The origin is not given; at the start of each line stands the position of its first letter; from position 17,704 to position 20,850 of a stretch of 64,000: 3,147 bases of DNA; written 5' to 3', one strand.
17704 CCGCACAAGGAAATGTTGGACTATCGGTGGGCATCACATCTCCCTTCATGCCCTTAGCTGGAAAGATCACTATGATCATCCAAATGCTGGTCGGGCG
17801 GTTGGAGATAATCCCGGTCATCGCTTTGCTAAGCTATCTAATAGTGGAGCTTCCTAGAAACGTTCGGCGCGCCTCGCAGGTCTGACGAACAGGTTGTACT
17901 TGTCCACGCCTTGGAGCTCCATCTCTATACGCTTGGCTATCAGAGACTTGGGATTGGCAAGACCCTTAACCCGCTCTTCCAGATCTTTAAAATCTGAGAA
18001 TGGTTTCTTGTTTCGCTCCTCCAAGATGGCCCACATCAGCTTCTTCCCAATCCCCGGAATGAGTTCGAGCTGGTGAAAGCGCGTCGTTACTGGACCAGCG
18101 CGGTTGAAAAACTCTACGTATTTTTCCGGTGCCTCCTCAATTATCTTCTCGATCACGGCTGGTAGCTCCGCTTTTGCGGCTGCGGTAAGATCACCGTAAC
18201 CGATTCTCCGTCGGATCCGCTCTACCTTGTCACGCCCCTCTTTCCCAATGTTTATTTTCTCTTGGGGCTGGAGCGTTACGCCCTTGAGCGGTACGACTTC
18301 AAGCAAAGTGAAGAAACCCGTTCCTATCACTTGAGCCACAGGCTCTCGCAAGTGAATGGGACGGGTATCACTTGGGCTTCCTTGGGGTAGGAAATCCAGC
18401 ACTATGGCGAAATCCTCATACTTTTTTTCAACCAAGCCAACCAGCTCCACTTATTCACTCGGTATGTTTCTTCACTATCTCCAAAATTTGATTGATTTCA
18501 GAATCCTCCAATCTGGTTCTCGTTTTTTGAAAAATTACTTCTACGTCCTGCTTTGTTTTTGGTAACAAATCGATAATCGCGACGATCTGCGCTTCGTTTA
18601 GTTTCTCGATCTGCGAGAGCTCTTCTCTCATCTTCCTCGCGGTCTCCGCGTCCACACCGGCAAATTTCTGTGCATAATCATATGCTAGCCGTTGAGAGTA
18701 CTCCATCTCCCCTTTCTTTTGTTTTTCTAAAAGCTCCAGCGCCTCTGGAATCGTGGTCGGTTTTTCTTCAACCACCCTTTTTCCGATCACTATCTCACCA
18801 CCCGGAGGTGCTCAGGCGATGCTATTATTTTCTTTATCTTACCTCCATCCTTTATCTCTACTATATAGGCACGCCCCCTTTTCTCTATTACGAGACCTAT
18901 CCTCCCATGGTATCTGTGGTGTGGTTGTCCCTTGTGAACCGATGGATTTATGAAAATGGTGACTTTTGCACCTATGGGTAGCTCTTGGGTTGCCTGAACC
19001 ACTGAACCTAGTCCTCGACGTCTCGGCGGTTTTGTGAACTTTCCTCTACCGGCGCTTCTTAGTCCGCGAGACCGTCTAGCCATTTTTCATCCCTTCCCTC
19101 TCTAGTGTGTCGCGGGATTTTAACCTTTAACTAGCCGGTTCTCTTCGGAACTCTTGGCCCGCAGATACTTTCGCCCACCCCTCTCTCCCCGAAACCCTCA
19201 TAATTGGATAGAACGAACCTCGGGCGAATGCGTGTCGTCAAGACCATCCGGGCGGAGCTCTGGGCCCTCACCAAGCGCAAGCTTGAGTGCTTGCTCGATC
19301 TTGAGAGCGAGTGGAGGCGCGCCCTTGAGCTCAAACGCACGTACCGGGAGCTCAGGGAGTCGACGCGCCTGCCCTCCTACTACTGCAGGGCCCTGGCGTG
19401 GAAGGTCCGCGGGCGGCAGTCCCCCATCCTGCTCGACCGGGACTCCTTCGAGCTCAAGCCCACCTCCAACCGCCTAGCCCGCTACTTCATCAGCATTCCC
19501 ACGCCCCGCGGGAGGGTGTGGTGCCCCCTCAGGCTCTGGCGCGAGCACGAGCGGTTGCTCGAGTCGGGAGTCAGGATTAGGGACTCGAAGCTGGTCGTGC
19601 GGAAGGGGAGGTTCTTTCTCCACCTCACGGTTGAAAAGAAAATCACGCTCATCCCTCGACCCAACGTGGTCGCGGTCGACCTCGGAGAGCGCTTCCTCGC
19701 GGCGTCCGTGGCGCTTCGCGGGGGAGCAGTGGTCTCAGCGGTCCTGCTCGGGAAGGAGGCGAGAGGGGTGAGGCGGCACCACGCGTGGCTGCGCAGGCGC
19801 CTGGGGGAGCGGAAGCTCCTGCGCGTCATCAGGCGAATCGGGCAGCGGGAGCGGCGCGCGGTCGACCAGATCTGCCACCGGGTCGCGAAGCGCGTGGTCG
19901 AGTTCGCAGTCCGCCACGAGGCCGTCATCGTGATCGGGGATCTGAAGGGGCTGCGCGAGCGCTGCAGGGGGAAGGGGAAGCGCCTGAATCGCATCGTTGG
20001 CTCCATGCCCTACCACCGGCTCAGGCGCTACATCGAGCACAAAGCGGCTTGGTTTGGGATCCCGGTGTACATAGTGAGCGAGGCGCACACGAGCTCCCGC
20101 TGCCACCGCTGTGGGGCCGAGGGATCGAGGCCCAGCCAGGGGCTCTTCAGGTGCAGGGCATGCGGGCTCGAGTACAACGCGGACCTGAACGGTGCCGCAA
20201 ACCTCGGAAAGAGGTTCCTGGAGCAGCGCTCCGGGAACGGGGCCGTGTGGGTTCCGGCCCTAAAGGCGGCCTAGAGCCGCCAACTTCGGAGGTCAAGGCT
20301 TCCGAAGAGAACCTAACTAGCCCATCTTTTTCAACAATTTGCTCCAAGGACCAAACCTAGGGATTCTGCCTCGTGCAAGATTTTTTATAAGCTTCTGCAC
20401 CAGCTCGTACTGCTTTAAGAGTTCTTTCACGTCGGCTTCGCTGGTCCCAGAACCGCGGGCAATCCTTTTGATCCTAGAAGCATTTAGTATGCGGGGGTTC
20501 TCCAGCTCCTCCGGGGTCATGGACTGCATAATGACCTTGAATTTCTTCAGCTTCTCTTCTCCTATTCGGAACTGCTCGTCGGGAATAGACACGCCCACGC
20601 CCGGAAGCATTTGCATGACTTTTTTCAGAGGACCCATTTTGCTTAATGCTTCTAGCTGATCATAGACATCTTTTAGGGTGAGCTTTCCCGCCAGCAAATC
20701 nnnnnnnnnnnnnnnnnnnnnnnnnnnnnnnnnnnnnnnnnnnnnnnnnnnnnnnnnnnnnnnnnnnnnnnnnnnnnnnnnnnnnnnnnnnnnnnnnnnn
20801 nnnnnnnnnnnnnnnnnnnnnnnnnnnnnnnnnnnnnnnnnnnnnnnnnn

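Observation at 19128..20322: TnpB-only element with perfect 14-bp terminal inverted repeats and a 9-bp target-site duplication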

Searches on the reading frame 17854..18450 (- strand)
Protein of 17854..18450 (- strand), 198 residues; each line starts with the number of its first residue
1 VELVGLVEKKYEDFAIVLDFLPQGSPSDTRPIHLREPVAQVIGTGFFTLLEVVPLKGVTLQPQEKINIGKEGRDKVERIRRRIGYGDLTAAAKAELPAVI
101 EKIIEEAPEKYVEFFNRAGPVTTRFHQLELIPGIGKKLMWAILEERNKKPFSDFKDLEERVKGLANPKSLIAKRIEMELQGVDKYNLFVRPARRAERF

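Call 7: search_protein_families(library=pfam, proteins=[window:17854-18450:-], max_evalue=0.01)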
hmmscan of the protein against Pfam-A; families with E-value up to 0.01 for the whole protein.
window:17854-18450:- (198 aa): 3 families
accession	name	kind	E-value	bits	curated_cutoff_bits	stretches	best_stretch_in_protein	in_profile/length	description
PF04919.18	DUF655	-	6.7e-69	231.9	22.2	1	12-190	2-181/181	Protein of unknown function (DUF655)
PF14579.12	HHH_6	-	4.5e-05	24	25.6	1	128-163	27-63/90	Helix-hairpin-helix motif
PF12836.13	HHH_3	-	0.0075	16.8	27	0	125-164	13-52/65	Helix-hairpin-helix motif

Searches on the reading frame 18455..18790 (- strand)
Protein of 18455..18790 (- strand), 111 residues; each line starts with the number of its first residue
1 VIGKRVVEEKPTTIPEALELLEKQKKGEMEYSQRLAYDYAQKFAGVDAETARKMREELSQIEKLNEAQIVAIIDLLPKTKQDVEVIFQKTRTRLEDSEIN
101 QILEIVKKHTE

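Call 7: search_protein_families(library=pfam, proteins=[window:18455-18790:-], max_evalue=0.01)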
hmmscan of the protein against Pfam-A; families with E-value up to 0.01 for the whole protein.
window:18455-18790:- (111 aa): 1 family
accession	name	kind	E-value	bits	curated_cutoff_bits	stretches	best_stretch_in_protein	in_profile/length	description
PF03874.21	RNA_pol_Rpb4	-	1e-14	55.3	25.6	1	22-109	28-115/116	RNA polymerase Rpb4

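Call 47: find_encoding_contigs(protein=window:18455-18790:-, flank=3000, max_places=10)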
Protein window:18455-18790:- (111 aa): 13 contigs read that carry it; 9 places shown.
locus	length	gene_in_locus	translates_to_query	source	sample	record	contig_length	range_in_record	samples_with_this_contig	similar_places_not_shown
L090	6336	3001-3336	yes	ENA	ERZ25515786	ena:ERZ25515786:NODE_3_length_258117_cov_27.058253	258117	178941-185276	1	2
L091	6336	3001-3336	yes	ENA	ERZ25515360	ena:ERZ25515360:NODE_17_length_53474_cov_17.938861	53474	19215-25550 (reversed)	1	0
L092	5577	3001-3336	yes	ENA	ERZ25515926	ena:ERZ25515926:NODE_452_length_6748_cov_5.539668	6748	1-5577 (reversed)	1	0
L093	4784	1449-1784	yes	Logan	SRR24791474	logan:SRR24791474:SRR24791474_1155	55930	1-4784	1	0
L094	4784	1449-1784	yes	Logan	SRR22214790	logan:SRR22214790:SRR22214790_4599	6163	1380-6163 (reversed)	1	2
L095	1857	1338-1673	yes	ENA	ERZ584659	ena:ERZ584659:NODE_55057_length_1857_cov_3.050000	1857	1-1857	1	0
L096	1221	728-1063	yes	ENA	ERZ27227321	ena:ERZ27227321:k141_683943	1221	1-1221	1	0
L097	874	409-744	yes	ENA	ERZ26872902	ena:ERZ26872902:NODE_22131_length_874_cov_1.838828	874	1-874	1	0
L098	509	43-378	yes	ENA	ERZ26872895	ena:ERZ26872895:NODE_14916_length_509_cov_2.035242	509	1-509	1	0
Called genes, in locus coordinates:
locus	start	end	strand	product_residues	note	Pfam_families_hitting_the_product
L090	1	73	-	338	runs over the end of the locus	PF00483:NTP_transferase, PF12804:NTP_transf_3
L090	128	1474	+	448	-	PF02881:SRP54_N, PF03308:MeaB (faint), PF00448:SRP54, PF02492:cobW (faint), PF02978:SRP_SPB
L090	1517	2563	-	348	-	PF07282:Cas12f1-like_TNB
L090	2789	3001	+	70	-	PF01157:Ribosomal_L21e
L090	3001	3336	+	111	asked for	PF03874:RNA_pol_Rpb4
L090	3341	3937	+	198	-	PF04919:DUF655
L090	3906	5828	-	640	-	PF02386:TrkH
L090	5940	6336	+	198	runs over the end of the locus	PF01380:SIS, PF13580:SIS_2 (weak)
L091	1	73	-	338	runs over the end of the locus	PF00483:NTP_transferase, PF12804:NTP_transf_3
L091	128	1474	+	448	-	PF02881:SRP54_N, PF03308:MeaB (faint), PF00448:SRP54, PF02978:SRP_SPB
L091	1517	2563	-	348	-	PF07282:Cas12f1-like_TNB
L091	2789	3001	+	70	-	PF01157:Ribosomal_L21e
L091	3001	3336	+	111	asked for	PF03874:RNA_pol_Rpb4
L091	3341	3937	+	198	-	PF04919:DUF655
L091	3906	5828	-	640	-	PF02386:TrkH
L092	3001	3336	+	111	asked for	PF03874:RNA_pol_Rpb4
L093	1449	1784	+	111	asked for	PF03874:RNA_pol_Rpb4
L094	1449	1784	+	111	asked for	PF03874:RNA_pol_Rpb4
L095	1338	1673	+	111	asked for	PF03874:RNA_pol_Rpb4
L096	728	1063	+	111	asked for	PF03874:RNA_pol_Rpb4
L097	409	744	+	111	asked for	PF03874:RNA_pol_Rpb4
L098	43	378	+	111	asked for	PF03874:RNA_pol_Rpb4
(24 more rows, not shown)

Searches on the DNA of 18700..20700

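Call 45: search_rna_families(source=window, start=18700, end=20700, threshold=evalue, max_evalue=1, show_alignments=2)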
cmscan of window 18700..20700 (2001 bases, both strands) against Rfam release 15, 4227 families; matches with E-value up to 1: 1.
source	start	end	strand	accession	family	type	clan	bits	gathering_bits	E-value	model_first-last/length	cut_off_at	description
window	20187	20308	+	RF01453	RCNMV_TE_DR1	Cis-reg;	-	18.5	80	0.27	1-138/138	no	3'TE-DR1 translation enhancer element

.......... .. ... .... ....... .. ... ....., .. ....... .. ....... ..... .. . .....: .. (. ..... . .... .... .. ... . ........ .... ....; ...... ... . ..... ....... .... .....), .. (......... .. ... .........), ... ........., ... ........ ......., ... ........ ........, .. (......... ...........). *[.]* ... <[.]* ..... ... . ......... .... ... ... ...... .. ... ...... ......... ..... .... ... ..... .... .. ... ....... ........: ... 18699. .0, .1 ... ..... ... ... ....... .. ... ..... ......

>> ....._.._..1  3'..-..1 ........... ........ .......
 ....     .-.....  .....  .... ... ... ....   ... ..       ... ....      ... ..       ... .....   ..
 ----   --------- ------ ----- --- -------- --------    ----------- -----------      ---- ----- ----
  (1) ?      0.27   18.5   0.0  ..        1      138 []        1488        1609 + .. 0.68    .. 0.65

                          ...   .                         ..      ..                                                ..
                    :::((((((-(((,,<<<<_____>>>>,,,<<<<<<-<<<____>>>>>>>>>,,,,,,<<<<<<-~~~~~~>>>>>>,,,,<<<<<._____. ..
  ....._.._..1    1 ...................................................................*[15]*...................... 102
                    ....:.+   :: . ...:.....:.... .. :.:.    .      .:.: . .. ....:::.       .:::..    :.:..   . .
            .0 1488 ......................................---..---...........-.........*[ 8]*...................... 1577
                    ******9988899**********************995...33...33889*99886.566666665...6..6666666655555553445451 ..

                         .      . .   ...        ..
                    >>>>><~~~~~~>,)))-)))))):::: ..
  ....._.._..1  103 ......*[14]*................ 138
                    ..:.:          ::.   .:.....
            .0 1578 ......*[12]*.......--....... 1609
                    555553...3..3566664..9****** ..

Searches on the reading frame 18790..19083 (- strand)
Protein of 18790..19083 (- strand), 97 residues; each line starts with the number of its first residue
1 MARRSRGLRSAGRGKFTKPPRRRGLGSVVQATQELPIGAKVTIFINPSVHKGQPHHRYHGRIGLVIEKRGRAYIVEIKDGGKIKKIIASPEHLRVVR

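Call 7: search_protein_families(library=pfam, proteins=[window:18790-19083:-], max_evalue=0.01)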
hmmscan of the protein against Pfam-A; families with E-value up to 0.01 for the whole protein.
window:18790-19083:- (97 aa): 1 family
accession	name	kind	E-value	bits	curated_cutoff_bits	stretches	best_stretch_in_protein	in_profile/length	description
PF01157.24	Ribosomal_L21e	-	4.7e-29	100.7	27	1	3-95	2-98/101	Ribosomal protein L21e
